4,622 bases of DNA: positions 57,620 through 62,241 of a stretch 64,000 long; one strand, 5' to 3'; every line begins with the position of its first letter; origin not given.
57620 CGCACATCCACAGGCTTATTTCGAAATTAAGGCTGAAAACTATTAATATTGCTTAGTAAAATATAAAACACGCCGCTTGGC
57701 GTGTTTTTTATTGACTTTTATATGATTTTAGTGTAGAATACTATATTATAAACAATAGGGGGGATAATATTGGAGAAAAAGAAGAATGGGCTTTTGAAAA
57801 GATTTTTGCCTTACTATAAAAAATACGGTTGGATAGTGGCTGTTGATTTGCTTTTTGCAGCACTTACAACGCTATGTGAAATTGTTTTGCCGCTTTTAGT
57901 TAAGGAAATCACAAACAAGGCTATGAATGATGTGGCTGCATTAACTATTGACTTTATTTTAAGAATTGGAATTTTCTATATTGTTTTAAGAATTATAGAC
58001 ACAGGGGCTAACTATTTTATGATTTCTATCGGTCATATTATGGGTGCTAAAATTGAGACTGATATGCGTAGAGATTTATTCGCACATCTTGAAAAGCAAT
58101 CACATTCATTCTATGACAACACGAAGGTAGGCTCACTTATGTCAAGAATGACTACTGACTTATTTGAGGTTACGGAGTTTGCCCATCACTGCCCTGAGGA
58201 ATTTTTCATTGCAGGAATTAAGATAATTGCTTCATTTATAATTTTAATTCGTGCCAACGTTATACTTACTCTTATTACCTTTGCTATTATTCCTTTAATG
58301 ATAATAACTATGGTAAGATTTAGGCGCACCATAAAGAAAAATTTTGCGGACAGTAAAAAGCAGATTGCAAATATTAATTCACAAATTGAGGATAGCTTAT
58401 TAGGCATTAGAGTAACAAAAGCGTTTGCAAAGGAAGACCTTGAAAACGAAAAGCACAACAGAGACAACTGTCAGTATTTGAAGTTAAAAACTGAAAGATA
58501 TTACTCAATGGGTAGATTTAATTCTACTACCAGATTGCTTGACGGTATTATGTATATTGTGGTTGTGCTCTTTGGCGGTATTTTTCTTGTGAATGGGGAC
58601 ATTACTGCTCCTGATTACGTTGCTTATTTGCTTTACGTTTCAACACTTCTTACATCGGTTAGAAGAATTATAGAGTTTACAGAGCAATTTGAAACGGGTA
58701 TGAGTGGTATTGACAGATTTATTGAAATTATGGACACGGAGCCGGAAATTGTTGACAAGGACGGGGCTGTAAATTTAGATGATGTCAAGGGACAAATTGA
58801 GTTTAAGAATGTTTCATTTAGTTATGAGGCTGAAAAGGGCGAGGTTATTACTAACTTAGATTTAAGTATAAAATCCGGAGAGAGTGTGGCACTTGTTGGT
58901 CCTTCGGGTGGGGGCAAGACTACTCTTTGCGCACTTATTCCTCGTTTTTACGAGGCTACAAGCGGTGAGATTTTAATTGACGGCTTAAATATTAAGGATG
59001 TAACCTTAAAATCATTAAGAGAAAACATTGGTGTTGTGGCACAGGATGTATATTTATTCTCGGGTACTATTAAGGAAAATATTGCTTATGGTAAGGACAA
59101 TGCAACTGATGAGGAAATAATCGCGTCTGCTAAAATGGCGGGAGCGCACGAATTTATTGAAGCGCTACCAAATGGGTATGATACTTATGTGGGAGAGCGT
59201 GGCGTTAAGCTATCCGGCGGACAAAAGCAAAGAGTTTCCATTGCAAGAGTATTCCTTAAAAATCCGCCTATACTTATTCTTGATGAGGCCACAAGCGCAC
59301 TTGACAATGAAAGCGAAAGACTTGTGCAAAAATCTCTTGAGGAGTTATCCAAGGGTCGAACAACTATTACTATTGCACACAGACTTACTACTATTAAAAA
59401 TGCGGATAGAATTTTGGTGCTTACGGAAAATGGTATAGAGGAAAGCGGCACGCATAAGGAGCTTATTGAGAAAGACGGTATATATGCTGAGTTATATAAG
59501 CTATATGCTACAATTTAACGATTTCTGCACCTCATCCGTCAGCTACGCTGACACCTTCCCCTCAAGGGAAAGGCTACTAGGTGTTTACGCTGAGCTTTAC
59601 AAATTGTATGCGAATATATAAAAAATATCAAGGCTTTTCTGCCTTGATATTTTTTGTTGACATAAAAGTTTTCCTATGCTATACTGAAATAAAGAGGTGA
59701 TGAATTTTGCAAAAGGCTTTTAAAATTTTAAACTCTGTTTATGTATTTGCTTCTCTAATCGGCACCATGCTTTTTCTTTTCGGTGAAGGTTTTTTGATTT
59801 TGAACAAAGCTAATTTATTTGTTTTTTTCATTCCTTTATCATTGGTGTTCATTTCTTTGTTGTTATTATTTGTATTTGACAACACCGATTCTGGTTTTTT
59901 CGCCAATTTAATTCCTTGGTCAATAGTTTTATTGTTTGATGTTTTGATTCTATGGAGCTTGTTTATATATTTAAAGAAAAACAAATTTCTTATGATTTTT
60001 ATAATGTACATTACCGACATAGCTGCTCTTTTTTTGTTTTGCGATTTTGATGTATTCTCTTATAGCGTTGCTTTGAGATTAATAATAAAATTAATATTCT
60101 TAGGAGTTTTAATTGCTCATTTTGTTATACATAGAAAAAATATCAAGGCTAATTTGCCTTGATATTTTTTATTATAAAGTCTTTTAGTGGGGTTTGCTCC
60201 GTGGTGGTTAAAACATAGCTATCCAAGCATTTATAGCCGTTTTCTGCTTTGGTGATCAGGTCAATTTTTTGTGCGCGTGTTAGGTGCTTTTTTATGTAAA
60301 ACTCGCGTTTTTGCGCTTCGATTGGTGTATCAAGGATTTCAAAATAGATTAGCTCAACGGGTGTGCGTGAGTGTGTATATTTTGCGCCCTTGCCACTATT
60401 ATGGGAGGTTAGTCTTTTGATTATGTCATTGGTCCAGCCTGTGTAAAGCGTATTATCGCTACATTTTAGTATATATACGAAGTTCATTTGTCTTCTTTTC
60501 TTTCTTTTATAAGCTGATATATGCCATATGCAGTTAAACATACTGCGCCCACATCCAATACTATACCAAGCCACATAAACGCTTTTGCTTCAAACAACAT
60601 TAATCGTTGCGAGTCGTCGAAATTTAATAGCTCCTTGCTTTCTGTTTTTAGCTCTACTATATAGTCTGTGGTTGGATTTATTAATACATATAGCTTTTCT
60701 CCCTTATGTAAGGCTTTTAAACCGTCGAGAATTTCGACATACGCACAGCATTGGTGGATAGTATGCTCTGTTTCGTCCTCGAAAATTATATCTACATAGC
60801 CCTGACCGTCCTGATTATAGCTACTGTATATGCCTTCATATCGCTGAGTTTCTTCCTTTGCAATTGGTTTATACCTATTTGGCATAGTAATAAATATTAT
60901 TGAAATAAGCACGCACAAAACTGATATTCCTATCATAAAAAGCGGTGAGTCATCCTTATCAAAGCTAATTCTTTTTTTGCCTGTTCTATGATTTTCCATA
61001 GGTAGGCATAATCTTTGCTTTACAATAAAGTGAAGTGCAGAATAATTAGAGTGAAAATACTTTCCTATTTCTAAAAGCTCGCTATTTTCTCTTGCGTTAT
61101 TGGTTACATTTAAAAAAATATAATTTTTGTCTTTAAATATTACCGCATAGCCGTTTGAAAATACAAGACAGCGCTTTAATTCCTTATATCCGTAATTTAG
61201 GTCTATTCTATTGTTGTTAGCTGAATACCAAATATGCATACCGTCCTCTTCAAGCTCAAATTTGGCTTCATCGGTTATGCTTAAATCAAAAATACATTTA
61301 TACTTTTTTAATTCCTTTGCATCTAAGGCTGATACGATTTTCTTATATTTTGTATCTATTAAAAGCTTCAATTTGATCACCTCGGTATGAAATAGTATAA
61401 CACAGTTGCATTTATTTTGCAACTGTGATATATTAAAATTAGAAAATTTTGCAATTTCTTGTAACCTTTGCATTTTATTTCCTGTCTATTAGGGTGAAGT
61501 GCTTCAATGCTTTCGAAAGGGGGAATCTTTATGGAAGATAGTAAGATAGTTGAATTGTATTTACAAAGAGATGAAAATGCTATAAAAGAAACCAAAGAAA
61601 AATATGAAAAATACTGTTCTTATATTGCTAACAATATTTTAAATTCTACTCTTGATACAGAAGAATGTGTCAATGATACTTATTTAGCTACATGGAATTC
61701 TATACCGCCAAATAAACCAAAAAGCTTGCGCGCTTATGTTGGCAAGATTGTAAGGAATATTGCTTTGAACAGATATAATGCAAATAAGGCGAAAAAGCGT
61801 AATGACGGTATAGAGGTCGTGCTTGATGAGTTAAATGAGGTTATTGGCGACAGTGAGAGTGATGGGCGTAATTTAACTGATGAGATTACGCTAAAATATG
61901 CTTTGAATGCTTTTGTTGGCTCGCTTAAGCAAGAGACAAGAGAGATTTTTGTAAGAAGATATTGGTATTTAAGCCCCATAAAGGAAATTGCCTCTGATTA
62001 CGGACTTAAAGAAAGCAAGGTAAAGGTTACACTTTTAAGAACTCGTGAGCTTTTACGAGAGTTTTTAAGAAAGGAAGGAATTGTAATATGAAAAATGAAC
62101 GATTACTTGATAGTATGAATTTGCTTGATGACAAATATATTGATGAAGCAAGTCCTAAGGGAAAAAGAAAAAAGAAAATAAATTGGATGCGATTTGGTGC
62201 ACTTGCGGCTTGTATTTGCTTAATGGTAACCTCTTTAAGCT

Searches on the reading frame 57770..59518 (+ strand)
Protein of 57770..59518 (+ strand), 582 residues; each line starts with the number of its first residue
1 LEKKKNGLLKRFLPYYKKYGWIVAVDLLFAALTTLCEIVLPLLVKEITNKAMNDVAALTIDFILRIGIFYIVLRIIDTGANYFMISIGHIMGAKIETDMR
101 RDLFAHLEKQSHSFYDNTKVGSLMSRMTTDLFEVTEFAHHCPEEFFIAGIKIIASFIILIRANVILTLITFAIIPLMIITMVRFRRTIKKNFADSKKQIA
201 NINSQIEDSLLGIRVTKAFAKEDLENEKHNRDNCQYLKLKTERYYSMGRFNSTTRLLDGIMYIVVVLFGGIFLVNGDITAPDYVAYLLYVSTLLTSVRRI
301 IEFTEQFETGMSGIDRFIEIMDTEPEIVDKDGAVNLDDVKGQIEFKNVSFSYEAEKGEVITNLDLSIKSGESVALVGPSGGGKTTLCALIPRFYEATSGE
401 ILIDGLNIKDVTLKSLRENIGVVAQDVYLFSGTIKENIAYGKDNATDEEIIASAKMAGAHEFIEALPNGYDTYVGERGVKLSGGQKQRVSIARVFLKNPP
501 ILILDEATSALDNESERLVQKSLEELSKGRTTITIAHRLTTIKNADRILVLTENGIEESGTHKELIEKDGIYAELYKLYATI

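Call 32: search_protein_families(library=pfam, proteins=[window:57770-59518:+], max_evalue=0.00001)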
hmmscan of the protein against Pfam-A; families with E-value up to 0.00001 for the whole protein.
window:57770-59518:+ (582 aa): 3 families
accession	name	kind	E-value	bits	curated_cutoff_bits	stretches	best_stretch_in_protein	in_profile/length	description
PF00664.28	ABC_membrane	-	3.2e-43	148.8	28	1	27-297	5-274/274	ABC transporter transmembrane region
PF00005.33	ABC_tran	-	6.9e-34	117.8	25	1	361-509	2-137/137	ABC transporter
PF02463.25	SMC_N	-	2.1e-09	37.6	40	1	398-553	108-213/220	RecF/RecN/SMC N terminal domain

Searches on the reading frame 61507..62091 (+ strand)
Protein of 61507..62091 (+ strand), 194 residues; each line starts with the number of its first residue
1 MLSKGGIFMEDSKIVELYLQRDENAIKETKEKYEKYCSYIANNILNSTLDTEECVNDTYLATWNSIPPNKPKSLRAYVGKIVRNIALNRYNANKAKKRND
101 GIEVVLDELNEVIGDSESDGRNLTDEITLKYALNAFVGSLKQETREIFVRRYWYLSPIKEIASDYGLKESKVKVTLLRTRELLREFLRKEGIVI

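Call 88: search_protein_families(library=pfam, proteins=[window:61507-62091:+], max_evalue=0.0001)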
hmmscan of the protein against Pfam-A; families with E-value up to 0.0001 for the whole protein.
window:61507-62091:+ (194 aa): 2 families
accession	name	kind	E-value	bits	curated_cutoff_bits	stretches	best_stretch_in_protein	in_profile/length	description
PF04542.20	Sigma70_r2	-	3.7e-07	30.3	24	1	36-94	8-69/71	Sigma-70 region 2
PF08281.18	Sigma70_r4_2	-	6.3e-07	29.4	25.7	1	136-183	7-54/54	Sigma-70, region 4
